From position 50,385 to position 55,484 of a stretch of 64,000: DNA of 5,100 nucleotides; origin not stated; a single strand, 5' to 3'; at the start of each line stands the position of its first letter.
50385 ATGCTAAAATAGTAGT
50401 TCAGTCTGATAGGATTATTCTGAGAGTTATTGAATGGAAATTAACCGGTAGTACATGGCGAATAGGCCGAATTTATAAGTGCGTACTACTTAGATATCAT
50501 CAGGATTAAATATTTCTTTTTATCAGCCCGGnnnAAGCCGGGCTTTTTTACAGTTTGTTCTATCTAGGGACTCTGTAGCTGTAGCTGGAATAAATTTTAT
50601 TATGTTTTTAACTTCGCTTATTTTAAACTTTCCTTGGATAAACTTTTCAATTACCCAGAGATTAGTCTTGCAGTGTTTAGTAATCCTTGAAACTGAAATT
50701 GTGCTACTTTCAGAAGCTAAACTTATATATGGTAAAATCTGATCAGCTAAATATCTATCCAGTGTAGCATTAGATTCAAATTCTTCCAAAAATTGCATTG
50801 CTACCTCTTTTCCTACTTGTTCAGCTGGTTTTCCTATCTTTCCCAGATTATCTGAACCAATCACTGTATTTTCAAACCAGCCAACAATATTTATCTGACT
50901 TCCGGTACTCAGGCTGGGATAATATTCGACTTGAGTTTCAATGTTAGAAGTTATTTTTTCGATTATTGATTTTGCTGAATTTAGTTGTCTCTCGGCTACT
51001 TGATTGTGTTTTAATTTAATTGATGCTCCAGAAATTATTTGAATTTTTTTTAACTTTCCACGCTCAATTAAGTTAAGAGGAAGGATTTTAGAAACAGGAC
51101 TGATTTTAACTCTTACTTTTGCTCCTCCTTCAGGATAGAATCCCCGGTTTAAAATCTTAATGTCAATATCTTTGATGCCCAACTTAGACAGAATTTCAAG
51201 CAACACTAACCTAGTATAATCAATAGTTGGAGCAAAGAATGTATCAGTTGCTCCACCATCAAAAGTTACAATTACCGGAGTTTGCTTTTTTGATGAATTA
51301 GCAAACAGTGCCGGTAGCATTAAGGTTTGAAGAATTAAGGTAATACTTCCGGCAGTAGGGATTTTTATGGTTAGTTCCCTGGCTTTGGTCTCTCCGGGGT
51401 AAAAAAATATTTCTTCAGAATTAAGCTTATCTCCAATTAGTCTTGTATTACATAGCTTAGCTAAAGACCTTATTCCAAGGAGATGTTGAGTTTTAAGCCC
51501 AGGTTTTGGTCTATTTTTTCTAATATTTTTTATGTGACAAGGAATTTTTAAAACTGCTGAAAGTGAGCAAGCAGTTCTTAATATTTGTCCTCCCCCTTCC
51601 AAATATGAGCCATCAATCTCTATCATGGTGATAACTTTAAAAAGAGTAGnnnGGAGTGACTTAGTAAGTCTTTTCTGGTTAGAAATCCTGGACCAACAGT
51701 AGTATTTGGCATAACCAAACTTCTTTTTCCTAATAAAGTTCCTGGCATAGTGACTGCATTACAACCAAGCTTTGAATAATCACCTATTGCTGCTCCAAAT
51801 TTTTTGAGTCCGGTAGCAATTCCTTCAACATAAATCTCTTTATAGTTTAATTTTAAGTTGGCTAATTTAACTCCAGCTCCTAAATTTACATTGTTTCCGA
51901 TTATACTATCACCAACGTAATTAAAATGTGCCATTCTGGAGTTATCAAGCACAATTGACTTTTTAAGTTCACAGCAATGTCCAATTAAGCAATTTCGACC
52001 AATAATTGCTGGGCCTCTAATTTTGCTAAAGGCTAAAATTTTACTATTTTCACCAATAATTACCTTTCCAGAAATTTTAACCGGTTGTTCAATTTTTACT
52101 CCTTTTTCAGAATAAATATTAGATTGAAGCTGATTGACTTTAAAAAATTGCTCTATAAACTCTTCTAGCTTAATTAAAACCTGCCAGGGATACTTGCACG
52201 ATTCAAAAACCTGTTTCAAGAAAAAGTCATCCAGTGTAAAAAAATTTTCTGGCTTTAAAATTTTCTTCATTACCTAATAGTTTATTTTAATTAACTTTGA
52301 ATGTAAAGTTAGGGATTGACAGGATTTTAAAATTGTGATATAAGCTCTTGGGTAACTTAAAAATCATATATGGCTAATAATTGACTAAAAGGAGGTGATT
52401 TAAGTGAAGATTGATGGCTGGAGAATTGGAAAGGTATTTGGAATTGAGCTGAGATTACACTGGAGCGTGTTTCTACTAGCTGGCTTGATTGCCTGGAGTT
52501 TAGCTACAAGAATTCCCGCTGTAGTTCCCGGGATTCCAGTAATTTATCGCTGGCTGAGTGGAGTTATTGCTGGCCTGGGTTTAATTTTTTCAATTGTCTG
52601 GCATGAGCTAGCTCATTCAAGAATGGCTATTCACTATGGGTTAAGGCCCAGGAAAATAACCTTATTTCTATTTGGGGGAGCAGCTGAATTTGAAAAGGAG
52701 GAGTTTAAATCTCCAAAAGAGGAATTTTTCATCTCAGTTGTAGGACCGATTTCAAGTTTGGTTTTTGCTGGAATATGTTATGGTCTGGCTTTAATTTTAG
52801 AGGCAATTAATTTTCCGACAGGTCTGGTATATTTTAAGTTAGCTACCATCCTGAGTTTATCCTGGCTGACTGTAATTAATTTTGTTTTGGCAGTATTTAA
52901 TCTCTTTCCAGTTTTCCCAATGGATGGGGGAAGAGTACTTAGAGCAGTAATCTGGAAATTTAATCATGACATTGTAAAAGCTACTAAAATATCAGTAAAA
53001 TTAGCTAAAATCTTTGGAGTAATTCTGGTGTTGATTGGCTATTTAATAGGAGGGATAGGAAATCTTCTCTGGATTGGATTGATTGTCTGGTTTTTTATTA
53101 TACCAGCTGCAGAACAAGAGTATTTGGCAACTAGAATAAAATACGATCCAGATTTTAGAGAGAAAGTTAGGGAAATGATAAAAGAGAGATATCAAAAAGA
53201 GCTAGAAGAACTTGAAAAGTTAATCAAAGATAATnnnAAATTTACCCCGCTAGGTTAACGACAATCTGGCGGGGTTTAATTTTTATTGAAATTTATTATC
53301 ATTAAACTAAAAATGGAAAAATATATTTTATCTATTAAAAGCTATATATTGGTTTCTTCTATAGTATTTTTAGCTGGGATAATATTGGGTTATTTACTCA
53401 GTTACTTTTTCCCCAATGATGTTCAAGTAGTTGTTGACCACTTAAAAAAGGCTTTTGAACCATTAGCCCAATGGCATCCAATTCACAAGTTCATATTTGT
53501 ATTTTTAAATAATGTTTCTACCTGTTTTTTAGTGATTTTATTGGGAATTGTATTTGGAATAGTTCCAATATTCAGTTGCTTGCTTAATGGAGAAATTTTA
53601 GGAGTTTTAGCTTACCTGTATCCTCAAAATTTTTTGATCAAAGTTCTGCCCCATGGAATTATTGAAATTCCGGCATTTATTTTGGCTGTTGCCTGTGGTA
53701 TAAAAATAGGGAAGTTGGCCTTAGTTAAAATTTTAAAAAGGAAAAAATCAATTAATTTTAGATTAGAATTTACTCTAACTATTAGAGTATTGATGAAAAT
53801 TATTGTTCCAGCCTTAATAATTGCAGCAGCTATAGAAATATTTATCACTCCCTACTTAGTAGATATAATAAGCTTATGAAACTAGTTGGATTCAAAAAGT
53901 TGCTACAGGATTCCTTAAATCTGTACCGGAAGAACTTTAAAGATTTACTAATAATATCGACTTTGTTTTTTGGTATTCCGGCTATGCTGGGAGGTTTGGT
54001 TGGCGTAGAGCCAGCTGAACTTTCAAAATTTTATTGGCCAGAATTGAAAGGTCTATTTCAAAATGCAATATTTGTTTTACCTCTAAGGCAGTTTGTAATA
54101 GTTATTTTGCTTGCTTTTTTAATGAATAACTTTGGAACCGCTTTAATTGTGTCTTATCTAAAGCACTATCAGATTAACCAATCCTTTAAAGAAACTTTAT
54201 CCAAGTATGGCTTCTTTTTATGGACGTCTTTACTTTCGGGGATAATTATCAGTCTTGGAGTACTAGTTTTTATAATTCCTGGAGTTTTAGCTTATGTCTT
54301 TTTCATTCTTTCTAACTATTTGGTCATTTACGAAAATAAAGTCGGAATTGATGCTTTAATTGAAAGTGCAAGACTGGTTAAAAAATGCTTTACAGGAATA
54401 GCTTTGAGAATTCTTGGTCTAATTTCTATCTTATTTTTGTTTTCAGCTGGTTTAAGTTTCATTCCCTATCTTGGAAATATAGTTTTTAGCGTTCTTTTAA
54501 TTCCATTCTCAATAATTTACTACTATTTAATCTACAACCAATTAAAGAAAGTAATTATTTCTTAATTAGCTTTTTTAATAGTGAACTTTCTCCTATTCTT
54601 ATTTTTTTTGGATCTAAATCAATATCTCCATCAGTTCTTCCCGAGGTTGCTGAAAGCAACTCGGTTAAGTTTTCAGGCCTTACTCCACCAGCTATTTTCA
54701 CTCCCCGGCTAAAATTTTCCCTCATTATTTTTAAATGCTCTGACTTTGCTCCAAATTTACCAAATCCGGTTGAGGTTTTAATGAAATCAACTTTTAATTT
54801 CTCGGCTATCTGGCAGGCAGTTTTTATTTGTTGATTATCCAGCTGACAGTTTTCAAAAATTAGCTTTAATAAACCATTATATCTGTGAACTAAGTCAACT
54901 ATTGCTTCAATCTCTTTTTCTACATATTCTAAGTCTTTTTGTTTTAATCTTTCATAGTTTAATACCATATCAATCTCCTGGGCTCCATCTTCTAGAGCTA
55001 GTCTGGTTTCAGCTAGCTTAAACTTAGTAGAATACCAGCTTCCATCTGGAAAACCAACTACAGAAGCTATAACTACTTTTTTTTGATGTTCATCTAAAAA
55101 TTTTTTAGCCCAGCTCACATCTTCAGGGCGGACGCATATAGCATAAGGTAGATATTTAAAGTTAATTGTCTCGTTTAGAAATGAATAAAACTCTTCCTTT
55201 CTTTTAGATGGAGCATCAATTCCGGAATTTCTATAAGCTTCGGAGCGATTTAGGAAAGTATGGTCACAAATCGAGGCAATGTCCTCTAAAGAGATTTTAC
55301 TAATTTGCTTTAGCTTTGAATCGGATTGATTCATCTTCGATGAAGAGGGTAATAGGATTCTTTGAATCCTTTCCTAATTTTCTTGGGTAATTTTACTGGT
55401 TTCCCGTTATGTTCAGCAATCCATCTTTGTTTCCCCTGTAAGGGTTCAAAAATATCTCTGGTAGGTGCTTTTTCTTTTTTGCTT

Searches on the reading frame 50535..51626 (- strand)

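Call 64: search_protein_families(library=pfam, proteins=[window:50535-51626:-], max_evalue=0.0001)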
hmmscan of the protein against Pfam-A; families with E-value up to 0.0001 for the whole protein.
window:50535-51626:- (364 aa): 2 families
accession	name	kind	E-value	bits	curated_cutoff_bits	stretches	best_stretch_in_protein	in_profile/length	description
PF01137.26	RTC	-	9.6e-71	237.9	27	1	8-336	1-221/221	RNA 3'-terminal phosphate cyclase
PF05189.18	RTC_insert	-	3e-17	63.3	23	1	188-283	2-101/102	RNA 3'-terminal phosphate cyclase (RTC), insert domain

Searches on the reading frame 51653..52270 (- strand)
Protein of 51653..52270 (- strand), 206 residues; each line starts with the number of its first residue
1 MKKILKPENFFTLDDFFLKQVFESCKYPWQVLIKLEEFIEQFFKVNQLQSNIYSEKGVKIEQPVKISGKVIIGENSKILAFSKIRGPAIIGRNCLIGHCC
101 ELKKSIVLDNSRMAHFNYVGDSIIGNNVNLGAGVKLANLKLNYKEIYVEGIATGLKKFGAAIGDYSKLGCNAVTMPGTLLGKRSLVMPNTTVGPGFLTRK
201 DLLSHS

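Call 64: search_protein_families(library=pfam, proteins=[window:51653-52270:-], max_evalue=0.0001)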
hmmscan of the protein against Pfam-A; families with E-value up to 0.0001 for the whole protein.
window:51653-52270:- (206 aa): 3 families
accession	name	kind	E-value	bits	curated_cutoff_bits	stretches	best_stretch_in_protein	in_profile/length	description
PF00132.30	Hexapep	-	1.8e-20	72.1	27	1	70-103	2-35/36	Bacterial transferase hexapeptide (six repeats)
PF25084.1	LbH_EIF2B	-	5.5e-17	62.1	54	1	50-138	2-89/105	EIF2B subunit epsilon LbH domain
PF14602.12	Hexapep_2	-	1.2e-06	28.5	27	0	87-100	1-14/34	Hexapeptide repeat of succinyl-transferase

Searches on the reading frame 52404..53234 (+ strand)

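Call 64: search_protein_families(library=pfam, proteins=[window:52404-53234:+], max_evalue=0.0001)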
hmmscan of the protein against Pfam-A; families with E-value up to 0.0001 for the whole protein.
window:52404-53234:+ (277 aa): 1 family
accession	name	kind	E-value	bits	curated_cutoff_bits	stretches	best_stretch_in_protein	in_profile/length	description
PF02163.28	Peptidase_M50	-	1.8e-20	73.7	27.2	2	149-198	160-209/221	Peptidase family M50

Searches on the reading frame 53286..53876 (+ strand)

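Call 64: search_protein_families(library=pfam, proteins=[window:53286-53876:+], max_evalue=0.0001)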
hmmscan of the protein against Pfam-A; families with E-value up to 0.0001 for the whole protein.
window:53286-53876:+ (197 aa): 1 family
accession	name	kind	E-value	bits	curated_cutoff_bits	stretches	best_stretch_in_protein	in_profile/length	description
PF01944.22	SpoIIM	-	7.8e-29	101.1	26.9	1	25-189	2-163/163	Stage II sporulation protein M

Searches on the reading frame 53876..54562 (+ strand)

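Call 64: search_protein_families(library=pfam, proteins=[window:53876-54562:+], max_evalue=0.0001)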
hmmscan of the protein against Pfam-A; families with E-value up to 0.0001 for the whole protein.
window:53876-54562:+ (229 aa): 1 family
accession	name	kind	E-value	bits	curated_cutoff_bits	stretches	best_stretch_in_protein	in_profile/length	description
PF06790.16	UPF0259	-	6.6e-07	29.8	31.4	0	80-219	98-239/248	Uncharacterised protein family (UPF0259)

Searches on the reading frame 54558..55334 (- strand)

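Call 64: search_protein_families(library=pfam, proteins=[window:54558-55334:-], max_evalue=0.0001)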
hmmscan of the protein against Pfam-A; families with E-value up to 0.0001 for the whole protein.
window:54558-55334:- (259 aa): 1 family
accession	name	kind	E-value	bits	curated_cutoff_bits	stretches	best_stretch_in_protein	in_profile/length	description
PF01791.15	DeoC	-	1.4e-12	48.2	23.8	1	65-228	37-209/229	DeoC/LacD family aldolase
